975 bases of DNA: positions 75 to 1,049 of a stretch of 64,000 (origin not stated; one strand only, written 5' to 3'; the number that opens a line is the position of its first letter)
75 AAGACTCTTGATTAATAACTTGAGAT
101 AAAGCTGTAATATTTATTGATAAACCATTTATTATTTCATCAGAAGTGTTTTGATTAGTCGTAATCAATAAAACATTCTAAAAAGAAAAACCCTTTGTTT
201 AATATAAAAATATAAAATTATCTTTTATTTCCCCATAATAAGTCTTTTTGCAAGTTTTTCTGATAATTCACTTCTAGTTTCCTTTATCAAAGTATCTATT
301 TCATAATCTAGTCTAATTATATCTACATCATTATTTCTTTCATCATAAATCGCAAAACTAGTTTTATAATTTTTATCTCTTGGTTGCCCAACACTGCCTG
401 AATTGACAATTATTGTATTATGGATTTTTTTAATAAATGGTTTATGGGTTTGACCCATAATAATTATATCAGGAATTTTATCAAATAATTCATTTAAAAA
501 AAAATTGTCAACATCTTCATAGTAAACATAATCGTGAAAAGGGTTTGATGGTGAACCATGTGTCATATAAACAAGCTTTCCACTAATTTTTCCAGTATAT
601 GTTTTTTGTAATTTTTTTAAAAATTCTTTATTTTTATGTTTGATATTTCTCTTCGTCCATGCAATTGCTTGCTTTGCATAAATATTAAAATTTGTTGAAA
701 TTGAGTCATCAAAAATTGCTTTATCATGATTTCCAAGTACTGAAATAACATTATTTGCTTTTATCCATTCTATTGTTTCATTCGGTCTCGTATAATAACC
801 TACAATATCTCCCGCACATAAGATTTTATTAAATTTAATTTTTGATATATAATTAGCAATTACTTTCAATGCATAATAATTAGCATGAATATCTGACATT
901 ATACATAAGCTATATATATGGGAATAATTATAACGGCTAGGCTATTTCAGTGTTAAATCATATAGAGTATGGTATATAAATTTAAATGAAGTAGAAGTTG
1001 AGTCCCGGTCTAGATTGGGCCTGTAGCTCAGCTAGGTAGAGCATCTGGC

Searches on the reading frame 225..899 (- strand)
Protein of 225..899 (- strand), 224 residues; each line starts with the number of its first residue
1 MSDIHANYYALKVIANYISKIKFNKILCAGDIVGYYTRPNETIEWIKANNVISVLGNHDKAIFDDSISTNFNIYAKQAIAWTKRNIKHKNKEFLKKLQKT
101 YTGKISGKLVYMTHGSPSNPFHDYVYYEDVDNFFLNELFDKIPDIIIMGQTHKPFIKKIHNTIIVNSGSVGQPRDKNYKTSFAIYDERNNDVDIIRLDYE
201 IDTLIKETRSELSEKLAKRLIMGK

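Call 69: search_protein_families(library=pfam, proteins=[window:225-899:-], max_evalue=0.00001)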
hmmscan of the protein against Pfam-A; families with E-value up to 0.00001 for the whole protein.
window:225-899:- (224 aa): 2 families
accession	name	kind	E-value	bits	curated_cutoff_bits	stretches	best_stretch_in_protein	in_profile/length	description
PF12850.12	Metallophos_2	-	4e-21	76.1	27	1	1-188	6-152/154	Calcineurin-like phosphoesterase superfamily domain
PF00149.33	Metallophos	-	1.1e-11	45.9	21.5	1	1-193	6-181/191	Calcineurin-like phosphoesterase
